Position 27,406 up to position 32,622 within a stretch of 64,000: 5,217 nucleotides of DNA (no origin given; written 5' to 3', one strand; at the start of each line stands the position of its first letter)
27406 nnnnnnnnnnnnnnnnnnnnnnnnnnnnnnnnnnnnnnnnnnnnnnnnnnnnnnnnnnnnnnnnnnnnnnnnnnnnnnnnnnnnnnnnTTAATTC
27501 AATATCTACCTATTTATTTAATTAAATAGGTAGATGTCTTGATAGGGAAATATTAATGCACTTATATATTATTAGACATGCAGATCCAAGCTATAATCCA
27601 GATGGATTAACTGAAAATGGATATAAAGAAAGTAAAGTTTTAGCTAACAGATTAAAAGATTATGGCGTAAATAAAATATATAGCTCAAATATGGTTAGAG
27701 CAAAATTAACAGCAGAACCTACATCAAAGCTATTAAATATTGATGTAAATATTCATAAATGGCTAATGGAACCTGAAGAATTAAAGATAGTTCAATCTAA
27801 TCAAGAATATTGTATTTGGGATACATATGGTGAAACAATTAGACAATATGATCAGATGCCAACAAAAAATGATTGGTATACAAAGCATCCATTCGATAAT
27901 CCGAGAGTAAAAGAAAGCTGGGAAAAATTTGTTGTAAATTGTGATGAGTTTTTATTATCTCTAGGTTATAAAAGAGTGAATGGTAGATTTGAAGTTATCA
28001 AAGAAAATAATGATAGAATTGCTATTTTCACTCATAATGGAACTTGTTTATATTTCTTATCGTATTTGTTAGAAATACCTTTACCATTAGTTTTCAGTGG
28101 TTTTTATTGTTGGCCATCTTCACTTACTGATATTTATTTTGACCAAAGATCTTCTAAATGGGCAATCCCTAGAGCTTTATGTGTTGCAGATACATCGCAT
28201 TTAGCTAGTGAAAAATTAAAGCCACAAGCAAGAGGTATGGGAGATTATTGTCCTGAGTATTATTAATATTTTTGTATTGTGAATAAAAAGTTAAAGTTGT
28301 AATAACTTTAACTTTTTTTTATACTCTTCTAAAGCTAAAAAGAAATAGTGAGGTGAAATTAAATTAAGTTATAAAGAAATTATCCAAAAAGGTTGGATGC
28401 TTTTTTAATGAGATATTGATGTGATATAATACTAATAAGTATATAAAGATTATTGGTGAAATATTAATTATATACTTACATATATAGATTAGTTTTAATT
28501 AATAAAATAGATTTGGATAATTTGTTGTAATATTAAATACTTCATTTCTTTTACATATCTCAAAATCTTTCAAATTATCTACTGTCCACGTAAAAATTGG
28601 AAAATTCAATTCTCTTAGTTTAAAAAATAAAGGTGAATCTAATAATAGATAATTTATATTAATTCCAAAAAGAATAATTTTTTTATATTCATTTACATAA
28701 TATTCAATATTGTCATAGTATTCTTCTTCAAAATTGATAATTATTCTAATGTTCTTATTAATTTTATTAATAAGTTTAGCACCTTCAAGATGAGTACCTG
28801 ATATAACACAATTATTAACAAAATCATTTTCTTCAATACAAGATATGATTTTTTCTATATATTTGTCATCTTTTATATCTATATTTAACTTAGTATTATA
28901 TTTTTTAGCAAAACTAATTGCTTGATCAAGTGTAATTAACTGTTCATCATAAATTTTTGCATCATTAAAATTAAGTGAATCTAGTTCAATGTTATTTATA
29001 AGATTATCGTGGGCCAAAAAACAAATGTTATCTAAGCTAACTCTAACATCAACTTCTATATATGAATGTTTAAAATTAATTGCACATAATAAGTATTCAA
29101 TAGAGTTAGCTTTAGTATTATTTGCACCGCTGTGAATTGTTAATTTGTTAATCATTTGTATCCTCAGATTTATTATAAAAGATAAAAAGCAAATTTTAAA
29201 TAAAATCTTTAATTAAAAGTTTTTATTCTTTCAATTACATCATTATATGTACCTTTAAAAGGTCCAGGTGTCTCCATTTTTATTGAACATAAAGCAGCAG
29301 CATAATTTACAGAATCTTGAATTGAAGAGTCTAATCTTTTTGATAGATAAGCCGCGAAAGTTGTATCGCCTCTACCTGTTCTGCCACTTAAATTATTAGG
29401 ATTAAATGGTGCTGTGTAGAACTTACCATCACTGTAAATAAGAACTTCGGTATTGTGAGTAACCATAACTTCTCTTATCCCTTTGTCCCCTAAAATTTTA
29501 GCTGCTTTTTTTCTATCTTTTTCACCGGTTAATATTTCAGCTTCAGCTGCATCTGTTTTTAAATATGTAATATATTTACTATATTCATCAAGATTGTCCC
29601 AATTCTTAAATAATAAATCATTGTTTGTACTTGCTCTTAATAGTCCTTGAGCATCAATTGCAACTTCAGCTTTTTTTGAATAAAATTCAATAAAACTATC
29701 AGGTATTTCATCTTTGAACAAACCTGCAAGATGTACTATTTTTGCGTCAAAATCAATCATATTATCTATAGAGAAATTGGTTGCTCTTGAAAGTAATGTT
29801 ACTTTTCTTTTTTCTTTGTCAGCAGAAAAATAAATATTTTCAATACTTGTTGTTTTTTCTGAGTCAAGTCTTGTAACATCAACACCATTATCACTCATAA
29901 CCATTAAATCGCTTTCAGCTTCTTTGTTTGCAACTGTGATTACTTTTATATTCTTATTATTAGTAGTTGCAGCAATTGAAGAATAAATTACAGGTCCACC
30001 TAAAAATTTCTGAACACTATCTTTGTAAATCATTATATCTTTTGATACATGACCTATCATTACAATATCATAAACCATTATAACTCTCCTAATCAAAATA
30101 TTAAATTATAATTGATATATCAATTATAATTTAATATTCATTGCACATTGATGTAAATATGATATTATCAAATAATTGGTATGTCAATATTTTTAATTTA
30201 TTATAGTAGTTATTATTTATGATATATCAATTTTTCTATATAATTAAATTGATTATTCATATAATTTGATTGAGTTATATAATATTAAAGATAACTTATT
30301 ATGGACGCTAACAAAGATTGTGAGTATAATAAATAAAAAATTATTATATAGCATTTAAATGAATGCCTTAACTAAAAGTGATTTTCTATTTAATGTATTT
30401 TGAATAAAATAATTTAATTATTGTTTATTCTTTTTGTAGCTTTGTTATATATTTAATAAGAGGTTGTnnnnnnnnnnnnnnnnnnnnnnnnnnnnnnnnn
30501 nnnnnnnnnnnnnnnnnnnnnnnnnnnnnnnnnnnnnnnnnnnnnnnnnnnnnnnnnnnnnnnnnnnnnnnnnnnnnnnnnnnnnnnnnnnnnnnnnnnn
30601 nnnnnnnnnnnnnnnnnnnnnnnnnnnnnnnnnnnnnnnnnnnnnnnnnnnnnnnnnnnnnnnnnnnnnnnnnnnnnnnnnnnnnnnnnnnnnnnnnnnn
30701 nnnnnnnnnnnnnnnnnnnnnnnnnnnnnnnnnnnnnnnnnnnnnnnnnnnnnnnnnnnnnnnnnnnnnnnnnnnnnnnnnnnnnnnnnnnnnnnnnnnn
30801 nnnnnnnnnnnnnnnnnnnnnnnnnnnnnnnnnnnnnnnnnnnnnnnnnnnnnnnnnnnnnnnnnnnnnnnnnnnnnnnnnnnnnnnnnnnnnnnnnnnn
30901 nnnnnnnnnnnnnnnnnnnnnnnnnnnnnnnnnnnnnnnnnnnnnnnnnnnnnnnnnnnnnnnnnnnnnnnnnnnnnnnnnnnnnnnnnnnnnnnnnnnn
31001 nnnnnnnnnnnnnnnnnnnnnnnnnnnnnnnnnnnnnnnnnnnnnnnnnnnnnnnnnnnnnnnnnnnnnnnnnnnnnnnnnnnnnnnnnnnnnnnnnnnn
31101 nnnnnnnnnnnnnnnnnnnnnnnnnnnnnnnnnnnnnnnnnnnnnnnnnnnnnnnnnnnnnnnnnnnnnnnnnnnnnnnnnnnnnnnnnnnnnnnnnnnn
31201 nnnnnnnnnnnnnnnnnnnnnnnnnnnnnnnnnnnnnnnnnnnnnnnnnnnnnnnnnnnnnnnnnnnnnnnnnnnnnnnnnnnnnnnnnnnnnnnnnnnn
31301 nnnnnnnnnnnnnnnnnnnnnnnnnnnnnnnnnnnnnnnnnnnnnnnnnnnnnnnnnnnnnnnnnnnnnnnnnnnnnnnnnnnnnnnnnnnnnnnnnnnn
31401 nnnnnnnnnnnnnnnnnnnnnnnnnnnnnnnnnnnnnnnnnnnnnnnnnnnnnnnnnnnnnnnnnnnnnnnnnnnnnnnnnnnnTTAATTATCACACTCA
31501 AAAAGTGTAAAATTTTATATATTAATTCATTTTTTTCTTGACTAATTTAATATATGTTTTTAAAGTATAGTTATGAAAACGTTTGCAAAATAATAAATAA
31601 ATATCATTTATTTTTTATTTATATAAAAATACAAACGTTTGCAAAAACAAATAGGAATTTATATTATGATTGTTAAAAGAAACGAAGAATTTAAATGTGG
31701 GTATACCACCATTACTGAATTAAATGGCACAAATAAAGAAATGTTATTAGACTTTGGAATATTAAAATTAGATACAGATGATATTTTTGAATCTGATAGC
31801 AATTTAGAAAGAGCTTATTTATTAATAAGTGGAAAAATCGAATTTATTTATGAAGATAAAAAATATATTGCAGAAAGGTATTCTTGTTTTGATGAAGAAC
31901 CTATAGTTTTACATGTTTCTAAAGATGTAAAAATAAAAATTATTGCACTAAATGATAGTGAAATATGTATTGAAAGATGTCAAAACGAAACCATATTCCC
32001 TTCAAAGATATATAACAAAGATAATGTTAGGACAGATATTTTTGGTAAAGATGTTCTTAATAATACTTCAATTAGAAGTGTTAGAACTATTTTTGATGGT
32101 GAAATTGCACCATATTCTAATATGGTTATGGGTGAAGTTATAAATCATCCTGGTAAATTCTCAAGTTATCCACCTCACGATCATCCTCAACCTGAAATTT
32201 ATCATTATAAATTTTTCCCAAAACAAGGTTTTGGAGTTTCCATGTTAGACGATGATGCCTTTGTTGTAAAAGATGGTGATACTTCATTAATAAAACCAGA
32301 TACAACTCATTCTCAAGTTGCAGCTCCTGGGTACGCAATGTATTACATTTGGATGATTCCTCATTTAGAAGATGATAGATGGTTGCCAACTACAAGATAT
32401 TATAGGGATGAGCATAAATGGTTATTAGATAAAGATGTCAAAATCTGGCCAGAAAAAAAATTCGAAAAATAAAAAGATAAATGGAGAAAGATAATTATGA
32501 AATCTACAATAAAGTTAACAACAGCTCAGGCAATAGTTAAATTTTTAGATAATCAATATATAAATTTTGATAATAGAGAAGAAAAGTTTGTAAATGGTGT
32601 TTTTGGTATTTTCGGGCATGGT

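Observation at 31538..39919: iol operon that stops at IolB and continues into an archaeal-type GAPDH, an archaeal-type PGK and a LarA homologue instead of IolC/IolJ/IolA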

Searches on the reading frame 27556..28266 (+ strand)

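Call 7: search_protein_families(library=ncbifam, proteins=[window:27556-28266:+], max_evalue=0.00001)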
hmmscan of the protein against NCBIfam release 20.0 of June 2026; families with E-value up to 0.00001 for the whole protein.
window:27556-28266:+ (236 aa): 3 families
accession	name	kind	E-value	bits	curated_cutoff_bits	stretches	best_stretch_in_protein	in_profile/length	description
TIGR03162.1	ribazole_cobC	equivalog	2.3e-10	40.2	162.9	0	3-72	1-78/176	alpha-ribazole phosphatase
NF045917.1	PhserinePhPspA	equivalog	1.6e-09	37.8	350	1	2-105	3-114/211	phosphoserine phosphatase PspA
TIGR00249.1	sixA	equivalog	5.7e-08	32.8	74.5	1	1-69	1-77/154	phosphohistidine phosphatase SixA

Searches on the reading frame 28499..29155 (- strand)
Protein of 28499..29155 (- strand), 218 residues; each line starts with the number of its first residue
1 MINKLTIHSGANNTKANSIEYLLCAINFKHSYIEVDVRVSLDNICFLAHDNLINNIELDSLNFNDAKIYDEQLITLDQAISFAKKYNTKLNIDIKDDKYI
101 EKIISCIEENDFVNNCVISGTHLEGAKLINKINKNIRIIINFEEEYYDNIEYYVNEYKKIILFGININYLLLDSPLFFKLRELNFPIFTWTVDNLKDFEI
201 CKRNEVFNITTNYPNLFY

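Call 7: search_protein_families(library=ncbifam, proteins=[window:28499-29155:-], max_evalue=0.00001)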
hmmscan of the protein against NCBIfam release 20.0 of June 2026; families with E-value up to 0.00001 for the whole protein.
window:28499-29155:- (218 aa): 1 family
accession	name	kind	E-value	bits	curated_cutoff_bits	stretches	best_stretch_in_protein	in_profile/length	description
NF006989.0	PRK09454.1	equivalog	9.2e-06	25.2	264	0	17-87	25-93/251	glycerophosphodiester phosphodiesterase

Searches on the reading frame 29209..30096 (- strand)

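Call 3: search_protein_families(library=ncbifam, proteins=[window:29209-30096:-])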
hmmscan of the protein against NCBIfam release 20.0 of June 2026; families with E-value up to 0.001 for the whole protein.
window:29209-30096:- (295 aa): 5 families
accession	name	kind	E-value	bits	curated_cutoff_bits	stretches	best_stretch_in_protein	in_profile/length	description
TIGR02152.1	D_ribokin_bact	equivalog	7.2e-07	28.8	299.65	1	170-278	170-285/298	ribokinase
NF041332.1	KDG_KDGal_kin_Halo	equivalog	3.6e-06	26.6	440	1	186-281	201-299/320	bifunctional 2-dehydro-3-deoxygluconokinase/2-dehydro-3-deoxygalactonokinase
NF040938.1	KDG_KDGal_kin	equivalog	7.3e-06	25.3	400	1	173-274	181-284/305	bifunctional 2-dehydro-3-deoxygluconokinase/2-dehydro-3-deoxygalactonokinase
NF049991.1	TagKinase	equivalog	3.9e-05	22.6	420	1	183-284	202-306/321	tagatose kinase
NF008353.0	PRK11142.1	equivalog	0.00064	19.3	341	0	171-275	174-285/307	ribokinase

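Call 4: search_protein_families(library=pfam, proteins=[window:29209-30096:-])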
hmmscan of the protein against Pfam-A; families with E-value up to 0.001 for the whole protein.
window:29209-30096:- (295 aa): 1 family
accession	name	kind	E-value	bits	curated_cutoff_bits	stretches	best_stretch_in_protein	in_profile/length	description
PF00294.29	PfkB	-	1.4e-16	61.2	25.8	1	7-278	5-294/302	pfkB family carbohydrate kinase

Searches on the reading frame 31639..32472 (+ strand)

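Call 3: search_protein_families(library=ncbifam, proteins=[window:31639-32472:+])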
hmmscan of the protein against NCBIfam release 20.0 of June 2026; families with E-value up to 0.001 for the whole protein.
window:31639-32472:+ (277 aa): 1 family
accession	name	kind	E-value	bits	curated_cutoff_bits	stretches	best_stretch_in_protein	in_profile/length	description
TIGR04378.1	myo_inos_iolB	equivalog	8.8e-24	84.4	205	1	37-239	13-227/247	5-deoxy-glucuronate isomerase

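Call 4: search_protein_families(library=pfam, proteins=[window:31639-32472:+])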
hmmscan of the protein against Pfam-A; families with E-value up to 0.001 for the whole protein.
window:31639-32472:+ (277 aa): 2 families
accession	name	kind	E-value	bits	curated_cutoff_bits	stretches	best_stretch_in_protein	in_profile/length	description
PF04962.18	KduI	-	1.5e-47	162.6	23.9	1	13-261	4-261/262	KduI/IolB family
PF02311.25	AraC_binding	-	0.00038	20.6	21.1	1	176-244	15-79/135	AraC-like ligand binding domain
